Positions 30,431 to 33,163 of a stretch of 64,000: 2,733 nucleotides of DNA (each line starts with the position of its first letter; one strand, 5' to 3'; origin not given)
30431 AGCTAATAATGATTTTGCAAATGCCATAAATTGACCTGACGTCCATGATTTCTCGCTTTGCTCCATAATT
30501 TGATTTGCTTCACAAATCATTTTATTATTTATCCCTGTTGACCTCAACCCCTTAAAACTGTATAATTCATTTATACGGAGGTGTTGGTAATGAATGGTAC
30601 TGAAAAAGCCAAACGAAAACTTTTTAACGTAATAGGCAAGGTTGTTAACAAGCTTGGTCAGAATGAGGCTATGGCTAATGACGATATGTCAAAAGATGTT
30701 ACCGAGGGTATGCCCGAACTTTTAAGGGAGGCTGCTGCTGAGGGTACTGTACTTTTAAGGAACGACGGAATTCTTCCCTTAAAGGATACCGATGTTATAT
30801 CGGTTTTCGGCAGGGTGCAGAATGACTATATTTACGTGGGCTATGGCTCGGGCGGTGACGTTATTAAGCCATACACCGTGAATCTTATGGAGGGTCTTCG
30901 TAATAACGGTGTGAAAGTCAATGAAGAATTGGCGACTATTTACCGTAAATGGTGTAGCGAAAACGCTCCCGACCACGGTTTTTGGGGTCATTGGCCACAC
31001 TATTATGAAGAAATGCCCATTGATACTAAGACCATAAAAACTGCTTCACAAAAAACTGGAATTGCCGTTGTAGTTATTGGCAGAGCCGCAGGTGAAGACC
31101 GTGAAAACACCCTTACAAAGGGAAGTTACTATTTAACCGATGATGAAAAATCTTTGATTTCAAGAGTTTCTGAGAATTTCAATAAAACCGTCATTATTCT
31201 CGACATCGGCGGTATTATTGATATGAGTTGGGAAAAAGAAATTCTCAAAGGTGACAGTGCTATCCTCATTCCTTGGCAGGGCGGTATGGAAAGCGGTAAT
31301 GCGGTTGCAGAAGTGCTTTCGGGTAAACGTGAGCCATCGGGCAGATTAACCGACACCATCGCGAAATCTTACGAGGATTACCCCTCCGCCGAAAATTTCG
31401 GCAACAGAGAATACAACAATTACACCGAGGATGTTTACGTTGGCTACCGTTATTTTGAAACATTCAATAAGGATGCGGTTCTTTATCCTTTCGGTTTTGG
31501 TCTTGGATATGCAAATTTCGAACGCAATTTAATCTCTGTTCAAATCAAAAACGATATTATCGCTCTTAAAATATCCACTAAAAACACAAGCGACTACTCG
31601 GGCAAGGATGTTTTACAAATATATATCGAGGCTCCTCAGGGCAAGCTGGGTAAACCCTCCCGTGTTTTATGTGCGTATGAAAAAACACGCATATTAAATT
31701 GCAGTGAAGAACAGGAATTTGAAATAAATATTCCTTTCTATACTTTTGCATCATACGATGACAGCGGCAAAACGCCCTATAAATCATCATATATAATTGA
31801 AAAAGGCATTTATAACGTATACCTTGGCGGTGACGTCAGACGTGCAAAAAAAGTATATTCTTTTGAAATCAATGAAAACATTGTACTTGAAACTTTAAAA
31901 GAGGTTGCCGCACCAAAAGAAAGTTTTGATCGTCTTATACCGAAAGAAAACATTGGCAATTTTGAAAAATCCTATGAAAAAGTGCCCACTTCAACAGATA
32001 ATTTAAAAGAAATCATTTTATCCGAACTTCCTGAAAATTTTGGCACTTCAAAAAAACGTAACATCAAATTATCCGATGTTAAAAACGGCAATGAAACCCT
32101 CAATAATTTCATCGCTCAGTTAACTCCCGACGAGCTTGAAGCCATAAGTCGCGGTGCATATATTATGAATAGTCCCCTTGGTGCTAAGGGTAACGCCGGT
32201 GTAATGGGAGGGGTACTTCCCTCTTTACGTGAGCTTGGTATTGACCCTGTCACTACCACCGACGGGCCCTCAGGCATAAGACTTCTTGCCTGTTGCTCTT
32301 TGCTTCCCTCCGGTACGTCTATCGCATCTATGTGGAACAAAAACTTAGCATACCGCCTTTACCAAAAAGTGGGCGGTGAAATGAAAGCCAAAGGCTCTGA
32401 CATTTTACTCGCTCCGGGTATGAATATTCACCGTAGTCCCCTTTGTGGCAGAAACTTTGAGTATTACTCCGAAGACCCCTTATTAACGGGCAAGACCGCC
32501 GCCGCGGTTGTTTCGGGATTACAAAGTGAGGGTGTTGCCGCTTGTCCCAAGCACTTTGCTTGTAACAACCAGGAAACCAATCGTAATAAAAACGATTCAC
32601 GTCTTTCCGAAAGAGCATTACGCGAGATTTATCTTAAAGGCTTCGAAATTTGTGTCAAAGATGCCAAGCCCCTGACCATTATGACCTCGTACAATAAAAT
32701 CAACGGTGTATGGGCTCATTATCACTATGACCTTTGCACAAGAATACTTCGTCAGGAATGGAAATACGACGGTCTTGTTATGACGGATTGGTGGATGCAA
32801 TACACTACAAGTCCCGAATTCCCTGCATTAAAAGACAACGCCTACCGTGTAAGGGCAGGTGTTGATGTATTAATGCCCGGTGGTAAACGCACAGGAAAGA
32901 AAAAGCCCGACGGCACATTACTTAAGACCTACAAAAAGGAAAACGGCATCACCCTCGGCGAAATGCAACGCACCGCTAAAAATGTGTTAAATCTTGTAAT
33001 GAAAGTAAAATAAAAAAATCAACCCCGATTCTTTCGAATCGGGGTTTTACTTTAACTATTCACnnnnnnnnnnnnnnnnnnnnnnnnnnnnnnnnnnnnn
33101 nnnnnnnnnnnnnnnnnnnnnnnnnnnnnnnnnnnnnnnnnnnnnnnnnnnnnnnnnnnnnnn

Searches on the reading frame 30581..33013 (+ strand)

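Call 82: search_protein_families(library=pfam, proteins=[window:30581-33013:+], max_evalue=0.000001)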
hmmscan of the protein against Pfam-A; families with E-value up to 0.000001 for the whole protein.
window:30581-33013:+ (810 aa): 3 families
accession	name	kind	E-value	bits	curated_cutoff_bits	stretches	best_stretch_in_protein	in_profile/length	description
PF01915.27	Glyco_hydro_3_C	-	1.7e-36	126.5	31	1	56-310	1-200/200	Glycosyl hydrolase family 3 C-terminal domain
PF00933.27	Glyco_hydro_3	-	3.3e-32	112.6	27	1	556-772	65-287/316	Glycosyl hydrolase family 3 N terminal domain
PF14310.12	Fn3-like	-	2.4e-10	40.8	25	1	344-418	2-70/71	Fibronectin type III-like domain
